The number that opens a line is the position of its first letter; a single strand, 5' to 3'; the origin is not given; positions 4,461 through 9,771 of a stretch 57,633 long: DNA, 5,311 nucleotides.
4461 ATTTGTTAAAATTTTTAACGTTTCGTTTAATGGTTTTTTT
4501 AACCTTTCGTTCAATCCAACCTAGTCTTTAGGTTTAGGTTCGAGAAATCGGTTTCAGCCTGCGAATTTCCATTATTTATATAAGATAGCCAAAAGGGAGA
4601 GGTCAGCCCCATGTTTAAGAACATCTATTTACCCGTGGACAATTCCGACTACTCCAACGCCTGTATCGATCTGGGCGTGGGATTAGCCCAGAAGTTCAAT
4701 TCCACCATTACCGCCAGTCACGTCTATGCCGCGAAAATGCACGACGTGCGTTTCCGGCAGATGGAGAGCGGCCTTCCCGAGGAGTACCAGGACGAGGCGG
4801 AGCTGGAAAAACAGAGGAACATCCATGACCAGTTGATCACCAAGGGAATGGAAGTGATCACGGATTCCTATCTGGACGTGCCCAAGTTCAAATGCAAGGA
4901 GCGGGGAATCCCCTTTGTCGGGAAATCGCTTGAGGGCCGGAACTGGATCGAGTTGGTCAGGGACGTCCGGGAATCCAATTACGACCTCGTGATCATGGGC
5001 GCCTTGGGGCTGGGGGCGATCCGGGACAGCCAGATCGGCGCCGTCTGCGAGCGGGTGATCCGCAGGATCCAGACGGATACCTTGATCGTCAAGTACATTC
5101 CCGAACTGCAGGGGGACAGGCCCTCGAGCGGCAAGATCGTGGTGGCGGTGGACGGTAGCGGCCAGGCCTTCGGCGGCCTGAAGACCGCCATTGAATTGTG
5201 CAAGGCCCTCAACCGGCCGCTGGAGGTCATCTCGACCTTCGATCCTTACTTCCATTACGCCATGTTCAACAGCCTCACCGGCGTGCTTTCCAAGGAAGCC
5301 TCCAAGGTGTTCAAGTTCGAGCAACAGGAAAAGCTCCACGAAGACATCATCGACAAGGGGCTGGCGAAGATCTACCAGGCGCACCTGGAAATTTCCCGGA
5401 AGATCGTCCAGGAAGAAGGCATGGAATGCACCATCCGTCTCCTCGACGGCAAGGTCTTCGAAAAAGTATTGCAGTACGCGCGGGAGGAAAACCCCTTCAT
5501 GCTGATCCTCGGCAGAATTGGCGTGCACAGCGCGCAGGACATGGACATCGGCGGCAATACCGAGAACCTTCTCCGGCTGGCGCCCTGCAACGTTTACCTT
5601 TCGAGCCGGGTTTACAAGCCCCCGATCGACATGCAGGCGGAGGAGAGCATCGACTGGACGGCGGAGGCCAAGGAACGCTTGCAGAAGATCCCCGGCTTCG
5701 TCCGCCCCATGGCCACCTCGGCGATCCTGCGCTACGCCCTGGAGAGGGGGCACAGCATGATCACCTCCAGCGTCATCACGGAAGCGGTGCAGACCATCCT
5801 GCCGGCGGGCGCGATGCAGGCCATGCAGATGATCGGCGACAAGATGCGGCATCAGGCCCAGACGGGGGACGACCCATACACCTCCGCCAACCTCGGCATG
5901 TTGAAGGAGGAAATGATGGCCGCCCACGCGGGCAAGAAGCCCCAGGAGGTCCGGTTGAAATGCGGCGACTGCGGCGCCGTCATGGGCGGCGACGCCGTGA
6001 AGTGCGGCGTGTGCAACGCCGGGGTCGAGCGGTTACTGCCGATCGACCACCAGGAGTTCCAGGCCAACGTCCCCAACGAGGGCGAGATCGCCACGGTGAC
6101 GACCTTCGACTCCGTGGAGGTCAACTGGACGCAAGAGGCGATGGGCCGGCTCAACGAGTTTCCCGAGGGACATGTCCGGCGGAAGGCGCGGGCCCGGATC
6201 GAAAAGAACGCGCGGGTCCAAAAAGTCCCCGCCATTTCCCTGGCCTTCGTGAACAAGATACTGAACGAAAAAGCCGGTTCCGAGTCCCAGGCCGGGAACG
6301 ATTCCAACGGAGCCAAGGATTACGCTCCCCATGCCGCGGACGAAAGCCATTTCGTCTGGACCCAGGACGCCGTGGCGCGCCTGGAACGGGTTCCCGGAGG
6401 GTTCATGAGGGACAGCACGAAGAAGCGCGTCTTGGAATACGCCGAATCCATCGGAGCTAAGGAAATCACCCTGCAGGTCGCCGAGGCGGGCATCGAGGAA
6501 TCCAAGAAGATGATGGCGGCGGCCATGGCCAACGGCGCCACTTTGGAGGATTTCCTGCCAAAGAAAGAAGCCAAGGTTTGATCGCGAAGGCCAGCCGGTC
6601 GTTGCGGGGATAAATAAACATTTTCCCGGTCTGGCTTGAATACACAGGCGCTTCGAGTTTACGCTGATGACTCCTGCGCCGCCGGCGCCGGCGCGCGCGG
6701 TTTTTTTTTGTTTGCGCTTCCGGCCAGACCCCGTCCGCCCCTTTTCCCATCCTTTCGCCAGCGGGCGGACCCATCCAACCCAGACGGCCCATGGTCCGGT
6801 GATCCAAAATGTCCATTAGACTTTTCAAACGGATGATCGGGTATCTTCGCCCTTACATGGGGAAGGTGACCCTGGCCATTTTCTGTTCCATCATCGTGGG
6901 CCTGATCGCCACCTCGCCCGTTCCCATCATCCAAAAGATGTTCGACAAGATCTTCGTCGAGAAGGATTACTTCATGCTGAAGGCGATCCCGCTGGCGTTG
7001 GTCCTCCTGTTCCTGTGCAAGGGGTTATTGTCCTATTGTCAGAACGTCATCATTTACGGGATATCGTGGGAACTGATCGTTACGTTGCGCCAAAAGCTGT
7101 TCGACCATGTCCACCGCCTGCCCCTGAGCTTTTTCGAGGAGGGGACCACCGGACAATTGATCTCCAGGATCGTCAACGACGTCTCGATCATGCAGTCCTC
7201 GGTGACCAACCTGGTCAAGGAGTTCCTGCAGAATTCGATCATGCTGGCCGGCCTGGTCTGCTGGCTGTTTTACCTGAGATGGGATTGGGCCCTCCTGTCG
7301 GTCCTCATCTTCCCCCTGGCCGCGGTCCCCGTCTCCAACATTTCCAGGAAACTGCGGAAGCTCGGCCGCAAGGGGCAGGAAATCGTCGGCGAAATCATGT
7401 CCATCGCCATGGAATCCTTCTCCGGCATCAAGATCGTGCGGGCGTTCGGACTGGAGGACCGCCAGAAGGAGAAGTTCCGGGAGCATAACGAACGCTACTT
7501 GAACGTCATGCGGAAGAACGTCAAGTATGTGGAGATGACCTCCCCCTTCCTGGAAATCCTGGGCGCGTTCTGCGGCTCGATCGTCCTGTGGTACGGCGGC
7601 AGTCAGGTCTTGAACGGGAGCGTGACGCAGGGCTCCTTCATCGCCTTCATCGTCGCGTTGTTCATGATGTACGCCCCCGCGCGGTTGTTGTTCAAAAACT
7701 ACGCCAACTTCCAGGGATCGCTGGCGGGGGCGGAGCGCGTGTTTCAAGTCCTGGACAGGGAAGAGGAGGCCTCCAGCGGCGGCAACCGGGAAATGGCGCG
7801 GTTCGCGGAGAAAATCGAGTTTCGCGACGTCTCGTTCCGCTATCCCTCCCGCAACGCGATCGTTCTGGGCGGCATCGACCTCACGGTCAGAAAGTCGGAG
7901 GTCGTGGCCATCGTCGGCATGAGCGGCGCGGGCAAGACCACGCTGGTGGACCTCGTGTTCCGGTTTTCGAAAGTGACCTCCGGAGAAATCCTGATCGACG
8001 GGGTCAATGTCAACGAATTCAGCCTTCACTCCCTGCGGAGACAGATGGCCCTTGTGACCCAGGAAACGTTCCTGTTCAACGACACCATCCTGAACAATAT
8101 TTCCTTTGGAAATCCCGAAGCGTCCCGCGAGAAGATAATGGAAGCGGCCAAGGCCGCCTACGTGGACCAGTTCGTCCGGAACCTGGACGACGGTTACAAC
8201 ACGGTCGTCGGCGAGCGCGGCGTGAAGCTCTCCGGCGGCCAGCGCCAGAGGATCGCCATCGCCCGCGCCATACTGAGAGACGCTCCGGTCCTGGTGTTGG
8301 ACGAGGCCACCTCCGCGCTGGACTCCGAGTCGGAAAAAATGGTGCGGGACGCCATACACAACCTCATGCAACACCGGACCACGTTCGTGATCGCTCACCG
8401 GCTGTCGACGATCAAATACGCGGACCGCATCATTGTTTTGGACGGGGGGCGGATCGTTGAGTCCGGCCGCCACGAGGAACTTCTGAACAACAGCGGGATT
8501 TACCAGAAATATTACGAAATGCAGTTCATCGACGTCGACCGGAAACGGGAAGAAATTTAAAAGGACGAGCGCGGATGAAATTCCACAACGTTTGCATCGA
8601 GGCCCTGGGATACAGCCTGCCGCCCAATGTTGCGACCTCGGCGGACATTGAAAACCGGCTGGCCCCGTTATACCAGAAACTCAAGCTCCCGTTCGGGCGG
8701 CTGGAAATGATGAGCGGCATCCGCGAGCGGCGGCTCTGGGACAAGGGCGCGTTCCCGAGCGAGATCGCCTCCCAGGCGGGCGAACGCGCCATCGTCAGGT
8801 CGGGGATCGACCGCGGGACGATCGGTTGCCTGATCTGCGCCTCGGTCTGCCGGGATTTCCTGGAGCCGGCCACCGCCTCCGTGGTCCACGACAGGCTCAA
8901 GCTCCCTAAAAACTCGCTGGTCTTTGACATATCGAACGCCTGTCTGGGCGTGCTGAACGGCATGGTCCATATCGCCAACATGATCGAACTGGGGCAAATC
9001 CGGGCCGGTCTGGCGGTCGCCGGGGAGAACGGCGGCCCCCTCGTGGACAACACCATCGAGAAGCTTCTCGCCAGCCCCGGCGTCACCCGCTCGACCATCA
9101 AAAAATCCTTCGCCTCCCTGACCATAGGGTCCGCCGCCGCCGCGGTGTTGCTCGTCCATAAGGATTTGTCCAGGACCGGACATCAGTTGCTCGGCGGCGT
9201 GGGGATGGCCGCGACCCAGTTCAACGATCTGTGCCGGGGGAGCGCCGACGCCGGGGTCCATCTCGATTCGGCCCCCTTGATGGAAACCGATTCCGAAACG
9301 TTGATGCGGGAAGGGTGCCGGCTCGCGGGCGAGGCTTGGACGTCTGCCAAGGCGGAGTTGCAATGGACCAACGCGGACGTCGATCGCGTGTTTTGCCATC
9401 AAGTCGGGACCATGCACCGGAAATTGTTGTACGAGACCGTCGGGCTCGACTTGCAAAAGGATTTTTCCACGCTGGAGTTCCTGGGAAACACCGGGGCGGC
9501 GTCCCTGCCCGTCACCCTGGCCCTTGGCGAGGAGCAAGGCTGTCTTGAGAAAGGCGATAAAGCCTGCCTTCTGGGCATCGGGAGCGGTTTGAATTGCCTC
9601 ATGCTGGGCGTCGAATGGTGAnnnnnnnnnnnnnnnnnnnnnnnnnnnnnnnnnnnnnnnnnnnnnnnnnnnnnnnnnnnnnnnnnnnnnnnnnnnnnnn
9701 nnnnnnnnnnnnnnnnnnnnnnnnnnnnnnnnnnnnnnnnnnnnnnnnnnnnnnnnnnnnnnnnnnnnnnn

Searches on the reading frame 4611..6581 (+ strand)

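Call 63: search_protein_families(library=pfam, proteins=[window:4611-6581:+], max_evalue=0.00001)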
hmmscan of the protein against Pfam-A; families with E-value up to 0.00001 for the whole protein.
window:4611-6581:+ (656 aa): 2 families
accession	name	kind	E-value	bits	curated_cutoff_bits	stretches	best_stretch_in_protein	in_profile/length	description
PF08369.16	PCP_red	-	1.6e-32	111.7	32.5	3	349-392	1-44/45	Proto-chlorophyllide reductase 57 kD subunit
PF00582.32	Usp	-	1.9e-29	103.5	24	2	1-161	1-141/141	Universal stress protein family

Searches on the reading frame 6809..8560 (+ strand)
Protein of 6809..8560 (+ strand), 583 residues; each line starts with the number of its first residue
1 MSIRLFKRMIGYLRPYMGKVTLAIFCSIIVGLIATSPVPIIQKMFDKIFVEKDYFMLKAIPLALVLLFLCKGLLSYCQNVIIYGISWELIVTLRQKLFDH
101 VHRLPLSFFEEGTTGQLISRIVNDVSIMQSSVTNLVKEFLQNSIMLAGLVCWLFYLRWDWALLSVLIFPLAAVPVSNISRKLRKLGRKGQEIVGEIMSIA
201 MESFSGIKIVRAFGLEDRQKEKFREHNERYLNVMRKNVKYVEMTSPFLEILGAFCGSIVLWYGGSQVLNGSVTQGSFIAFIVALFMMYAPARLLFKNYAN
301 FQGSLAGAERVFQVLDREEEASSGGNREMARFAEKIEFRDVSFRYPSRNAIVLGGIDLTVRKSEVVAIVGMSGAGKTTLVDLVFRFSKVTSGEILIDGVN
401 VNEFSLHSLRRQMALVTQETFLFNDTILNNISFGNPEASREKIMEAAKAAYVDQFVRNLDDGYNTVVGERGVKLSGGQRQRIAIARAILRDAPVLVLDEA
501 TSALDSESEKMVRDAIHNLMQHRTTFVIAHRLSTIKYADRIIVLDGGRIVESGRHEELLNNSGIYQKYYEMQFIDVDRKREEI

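Call 63: search_protein_families(library=pfam, proteins=[window:6809-8560:+], max_evalue=0.00001)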
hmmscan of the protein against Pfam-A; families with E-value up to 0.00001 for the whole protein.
window:6809-8560:+ (583 aa): 3 families
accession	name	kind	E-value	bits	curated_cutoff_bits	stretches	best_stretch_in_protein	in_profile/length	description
PF00664.28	ABC_membrane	-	1.7e-48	166.1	28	1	21-287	2-270/274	ABC transporter transmembrane region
PF00005.33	ABC_tran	-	3.9e-31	108.9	25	1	354-502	2-137/137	ABC transporter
PF02463.25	SMC_N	-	7.5e-10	39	40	1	365-542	26-209/220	RecF/RecN/SMC N terminal domain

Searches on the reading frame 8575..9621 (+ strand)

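Call 63: search_protein_families(library=pfam, proteins=[window:8575-9621:+], max_evalue=0.00001)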
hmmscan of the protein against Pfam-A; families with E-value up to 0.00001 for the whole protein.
window:8575-9621:+ (348 aa): 3 families
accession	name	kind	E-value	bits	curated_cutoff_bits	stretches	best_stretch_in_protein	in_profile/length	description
PF08541.16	ACP_syn_III_C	-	2.4e-16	60.1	26.6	1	261-346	3-88/90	3-Oxoacyl-[acyl-carrier-protein (ACP)] synthase III C terminal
PF00108.29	Thiolase_N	-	1.8e-06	28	26.4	1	60-152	22-114/260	Thiolase, N-terminal domain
PF08545.16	ACP_syn_III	-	8.3e-06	26.1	24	0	117-196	1-64/80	3-Oxoacyl-[acyl-carrier-protein (ACP)] synthase III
